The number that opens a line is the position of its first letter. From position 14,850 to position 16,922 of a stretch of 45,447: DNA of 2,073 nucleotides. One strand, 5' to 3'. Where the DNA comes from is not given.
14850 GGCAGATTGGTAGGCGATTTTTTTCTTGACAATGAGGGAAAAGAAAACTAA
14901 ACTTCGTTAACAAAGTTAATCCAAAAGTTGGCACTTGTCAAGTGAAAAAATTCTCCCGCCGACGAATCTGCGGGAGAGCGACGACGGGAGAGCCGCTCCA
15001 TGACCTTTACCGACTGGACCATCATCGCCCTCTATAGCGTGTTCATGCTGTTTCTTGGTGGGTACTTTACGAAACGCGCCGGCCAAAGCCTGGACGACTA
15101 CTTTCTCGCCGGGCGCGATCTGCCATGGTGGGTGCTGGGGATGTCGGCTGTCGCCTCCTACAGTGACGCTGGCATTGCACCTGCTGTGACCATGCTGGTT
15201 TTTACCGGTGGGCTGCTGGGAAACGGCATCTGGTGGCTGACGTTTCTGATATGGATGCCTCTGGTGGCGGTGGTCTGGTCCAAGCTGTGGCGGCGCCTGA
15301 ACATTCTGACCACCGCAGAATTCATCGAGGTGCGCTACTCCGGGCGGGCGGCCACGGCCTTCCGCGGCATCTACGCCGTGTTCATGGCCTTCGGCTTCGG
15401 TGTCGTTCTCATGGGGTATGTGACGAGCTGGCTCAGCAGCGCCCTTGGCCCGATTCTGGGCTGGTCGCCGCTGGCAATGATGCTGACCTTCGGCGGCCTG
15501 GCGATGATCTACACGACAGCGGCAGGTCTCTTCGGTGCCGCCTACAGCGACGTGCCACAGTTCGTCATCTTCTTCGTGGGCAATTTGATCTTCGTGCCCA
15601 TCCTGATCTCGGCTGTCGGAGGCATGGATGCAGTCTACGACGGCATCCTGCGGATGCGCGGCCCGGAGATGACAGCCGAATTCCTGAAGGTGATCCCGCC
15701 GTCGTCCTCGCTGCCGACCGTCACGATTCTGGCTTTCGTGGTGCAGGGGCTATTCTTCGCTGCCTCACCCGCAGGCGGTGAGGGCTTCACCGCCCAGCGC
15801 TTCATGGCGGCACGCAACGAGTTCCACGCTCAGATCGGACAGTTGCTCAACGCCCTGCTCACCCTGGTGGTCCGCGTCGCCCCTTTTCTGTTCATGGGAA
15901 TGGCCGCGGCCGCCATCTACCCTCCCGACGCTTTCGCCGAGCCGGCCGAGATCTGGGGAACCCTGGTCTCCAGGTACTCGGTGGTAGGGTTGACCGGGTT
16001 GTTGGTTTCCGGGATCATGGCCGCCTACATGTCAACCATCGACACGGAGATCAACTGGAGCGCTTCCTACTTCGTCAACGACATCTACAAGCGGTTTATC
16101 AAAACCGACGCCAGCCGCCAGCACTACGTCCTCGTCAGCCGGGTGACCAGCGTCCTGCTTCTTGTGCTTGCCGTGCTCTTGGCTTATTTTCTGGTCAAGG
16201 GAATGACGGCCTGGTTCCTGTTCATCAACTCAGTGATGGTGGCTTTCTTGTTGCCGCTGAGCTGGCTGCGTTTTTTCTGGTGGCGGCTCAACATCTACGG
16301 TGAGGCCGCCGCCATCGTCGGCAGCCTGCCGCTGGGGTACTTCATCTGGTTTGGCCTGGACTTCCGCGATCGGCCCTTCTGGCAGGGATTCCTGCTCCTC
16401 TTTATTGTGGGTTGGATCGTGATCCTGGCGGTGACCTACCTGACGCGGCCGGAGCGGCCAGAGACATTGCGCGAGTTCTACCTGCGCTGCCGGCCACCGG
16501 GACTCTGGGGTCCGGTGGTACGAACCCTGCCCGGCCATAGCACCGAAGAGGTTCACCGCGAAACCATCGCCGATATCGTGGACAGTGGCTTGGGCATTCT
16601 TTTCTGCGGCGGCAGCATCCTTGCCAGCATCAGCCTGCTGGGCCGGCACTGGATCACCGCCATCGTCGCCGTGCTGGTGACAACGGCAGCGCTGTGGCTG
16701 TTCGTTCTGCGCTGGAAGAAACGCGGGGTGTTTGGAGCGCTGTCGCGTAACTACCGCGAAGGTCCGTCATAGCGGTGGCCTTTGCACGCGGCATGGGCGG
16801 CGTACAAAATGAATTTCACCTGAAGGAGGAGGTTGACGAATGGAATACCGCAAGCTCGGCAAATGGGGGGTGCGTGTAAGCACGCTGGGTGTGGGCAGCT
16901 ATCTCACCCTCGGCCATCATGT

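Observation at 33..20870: Recurrent AACTT/AAGTT inverted-repeat operator built into four promoters with one shared architecture, including back-to-back divergent promoters: candidate ROK regulon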

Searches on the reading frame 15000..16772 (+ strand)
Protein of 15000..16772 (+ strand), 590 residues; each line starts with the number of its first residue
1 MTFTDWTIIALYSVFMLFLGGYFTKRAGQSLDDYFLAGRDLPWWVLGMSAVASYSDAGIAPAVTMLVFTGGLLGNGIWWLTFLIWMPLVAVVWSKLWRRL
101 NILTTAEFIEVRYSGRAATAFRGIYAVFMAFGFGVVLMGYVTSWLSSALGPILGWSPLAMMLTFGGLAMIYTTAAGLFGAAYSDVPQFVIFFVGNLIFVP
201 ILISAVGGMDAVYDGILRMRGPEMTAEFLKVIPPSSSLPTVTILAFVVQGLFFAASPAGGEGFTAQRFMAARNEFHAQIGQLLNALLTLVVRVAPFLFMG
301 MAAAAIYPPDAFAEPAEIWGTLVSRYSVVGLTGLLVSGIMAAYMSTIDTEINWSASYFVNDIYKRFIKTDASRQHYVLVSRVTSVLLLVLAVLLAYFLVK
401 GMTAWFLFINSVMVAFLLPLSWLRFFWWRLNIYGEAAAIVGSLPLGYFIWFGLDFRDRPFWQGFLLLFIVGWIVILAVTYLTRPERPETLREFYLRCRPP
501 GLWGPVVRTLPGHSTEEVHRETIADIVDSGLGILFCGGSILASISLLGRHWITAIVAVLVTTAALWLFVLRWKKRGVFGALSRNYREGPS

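Call 8: search_protein_families(library=pfam, proteins=[window:15000-16772:+])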
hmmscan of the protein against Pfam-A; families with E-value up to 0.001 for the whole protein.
window:15000-16772:+ (590 aa): 1 family
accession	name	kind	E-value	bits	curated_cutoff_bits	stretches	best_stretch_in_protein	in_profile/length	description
PF00474.23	SSF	-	9.1e-31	107.6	22.8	1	34-435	1-399/406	Sodium:solute symporter family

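Call 45: find_homologous_proteins(query=window:15000-16772:+, max_evalue=1e-80)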
Query window:15000-16772:+ (590 aa): 953 proteins with E <= 1e-80 among 8000 candidates; the best 120 are listed.
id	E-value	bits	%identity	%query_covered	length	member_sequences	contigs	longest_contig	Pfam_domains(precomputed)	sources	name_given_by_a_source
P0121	0.0e+0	1305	100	100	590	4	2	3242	PF00474.24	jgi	-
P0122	0.0e+0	1019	77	98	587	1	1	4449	PF00474.24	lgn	-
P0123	1.2e-294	997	75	99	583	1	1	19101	PF00474.24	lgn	-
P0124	5.0e-253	859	65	98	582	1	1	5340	PF00474.24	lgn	-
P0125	2.4e-251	854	63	99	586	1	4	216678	PF00474.24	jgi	-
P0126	2.3e-249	847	62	98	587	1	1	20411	PF00474.24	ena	-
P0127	5.9e-248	843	64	98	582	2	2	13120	PF00474.24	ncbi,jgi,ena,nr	ncbi:sodium:solute symporter [candidate division KSB1 bacterium]|nr:MAG: sodium:solute symporter [ca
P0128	6.8e-241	819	61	99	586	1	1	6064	PF00474.24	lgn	-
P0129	1.2e-240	818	63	98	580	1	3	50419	PF00474.24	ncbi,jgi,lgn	-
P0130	5.6e-240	816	63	98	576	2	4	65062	PF00474.24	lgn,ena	-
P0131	1.0e-239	815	62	98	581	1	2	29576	PF00474.24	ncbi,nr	ncbi:MAG: hypothetical protein D6814_04025 [Calditrichaeota bacterium]|nr:MAG: hypothetical protein 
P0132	1.7e-239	815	62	98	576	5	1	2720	PF00474.24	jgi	-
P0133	8.6e-239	812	62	98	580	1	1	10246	PF00474.24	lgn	-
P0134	3.0e-238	811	61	98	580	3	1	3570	PF00474.24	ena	-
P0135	3.7e-237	807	61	98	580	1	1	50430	PF00474.24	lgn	-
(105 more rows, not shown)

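Call 46: find_encoding_contigs(protein=P0123, flank=10000, max_places=2)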
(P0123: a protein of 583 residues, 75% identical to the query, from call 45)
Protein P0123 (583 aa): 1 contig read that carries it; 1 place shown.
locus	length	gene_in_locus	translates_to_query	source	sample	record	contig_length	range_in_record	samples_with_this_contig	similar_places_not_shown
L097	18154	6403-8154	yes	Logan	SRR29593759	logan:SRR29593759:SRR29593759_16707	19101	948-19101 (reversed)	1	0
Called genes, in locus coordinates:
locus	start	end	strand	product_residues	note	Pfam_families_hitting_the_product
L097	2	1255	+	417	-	?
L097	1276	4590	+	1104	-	PF07940:Hepar_II_III_C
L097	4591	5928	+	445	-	PF07221:GlcNAc_2-epim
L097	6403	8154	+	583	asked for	PF00474:SSF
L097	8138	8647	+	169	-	-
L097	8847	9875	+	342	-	PF01408:GFO_IDH_MocA, PF02894:GFO_IDH_MocA_C, PF22725:GFO_IDH_MocA_C3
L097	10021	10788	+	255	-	-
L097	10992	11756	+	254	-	PF04909:Amidohydro_2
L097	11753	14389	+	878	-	PF00756:Esterase, PF20434:BD-FAE (faint), PF00326:Peptidase_S9, PF12146:Hydrolase_4 (faint)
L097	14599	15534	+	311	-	PF01557:FAA_hydrolase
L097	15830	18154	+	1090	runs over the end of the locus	?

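Call 47: find_encoding_contigs(protein=P0129, flank=10000, max_places=2)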
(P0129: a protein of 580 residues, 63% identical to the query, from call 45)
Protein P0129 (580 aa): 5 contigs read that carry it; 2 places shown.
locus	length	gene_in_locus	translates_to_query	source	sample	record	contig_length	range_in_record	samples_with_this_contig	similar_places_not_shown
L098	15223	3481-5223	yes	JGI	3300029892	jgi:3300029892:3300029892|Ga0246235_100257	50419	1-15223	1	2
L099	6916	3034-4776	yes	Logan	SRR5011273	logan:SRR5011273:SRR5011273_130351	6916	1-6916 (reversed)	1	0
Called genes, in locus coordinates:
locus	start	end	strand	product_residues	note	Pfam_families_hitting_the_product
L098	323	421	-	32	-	-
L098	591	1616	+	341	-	PF01408:GFO_IDH_MocA, PF02894:GFO_IDH_MocA_C, PF22725:GFO_IDH_MocA_C3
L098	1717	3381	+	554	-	PF02638:GHL10, PF13200:DUF4015, PF14871:GHL6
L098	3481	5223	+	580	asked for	PF00474:SSF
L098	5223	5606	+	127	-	PF00903:Glyoxalase, PF13669:Glyoxalase_4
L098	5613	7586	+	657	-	PF01663:Phosphodiest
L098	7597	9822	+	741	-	PF01663:Phosphodiest, PF13424:TPR_12, PF13414:TPR_11, PF13414:TPR_11, PF13432:TPR_16, PF00515:TPR_1, PF07719:TPR_2, PF13181:TPR_8, +27 more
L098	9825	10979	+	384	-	PF14306:PUA_2, PF01747:ATP-sulfurylase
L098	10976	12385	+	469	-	PF01663:Phosphodiest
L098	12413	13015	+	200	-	PF01583:APS_kinase, PF08433:KTI12, PF13238:AAA_18 (weak), PF13671:AAA_33 (weak)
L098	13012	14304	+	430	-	PF01663:Phosphodiest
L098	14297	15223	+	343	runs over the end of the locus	PF01408:GFO_IDH_MocA, PF03807:F420_oxidored (faint), PF22725:GFO_IDH_MocA_C3, PF02894:GFO_IDH_MocA_C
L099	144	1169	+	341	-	PF01408:GFO_IDH_MocA, PF02894:GFO_IDH_MocA_C, PF22725:GFO_IDH_MocA_C3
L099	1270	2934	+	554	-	PF02638:GHL10, PF13200:DUF4015, PF14871:GHL6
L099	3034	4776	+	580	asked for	PF00474:SSF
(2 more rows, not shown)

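Call 50: find_encoding_contigs(protein=P0127, flank=10000, max_places=2)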
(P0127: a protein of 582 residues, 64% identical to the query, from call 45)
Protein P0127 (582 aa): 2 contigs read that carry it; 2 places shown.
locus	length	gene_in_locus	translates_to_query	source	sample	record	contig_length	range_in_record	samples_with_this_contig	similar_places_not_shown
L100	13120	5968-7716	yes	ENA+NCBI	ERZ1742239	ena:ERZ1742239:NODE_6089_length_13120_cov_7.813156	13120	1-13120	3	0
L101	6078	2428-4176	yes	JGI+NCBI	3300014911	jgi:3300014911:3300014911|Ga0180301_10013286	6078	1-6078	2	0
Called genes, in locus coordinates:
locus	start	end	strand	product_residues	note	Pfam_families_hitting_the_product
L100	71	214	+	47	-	-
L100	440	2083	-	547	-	PF23545:Zn_ribbon_HMPTM, PF04055:Radical_SAM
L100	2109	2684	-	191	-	PF00440:TetR_N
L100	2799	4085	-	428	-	PF04734:Ceramidase_alk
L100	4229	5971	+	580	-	PF02638:GHL10, PF13200:DUF4015, PF14871:GHL6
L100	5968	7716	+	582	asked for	PF00474:SSF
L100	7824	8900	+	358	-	PF01738:DLH (weak), PF02129:Peptidase_S15 (weak), PF20434:BD-FAE (weak), PF00326:Peptidase_S9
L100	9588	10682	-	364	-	-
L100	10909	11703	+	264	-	PF00512:HisKA, PF02518:HATPase_c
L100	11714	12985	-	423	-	PF00375:SDF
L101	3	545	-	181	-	?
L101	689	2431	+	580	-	PF02638:GHL10, PF13200:DUF4015, PF14871:GHL6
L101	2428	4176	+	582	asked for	PF00474:SSF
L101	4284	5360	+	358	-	PF01738:DLH (weak), PF02129:Peptidase_S15 (weak), PF20434:BD-FAE (weak), PF00326:Peptidase_S9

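Call 54: search_protein_families(library=ncbifam, proteins=[window:15000-16772:+], max_evalue=0.00001)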
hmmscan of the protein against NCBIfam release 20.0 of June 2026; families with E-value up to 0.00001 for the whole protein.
window:15000-16772:+ (590 aa): 6 families
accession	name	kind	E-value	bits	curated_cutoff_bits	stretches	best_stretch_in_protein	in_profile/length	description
TIGR00813.1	sss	superfamily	6.5e-41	140.7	184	1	34-439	1-408/411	sodium/solute symporter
NF007790.0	PRK10484.1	equivalog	1.2e-22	80.4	401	1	12-485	12-486/527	solute:sodium symporter family transporter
TIGR02121.1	Na_Pro_sym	equivalog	5.9e-20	71.4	515.5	1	8-483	6-470/488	sodium/proline symporter PutP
TIGR02119.1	panF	equivalog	1.1e-16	61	328.05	1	8-441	8-429/471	sodium/pantothenate symporter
TIGR03648.1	Na_symport_lg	subfamily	5.8e-09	34.9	320.75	1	332-441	363-472/547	VC_2705 family sodium/solute symporter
NF011948.0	PRK15419.1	equivalog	5.3e-08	32.1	955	1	13-444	14-440/502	sodium/proline symporter PutP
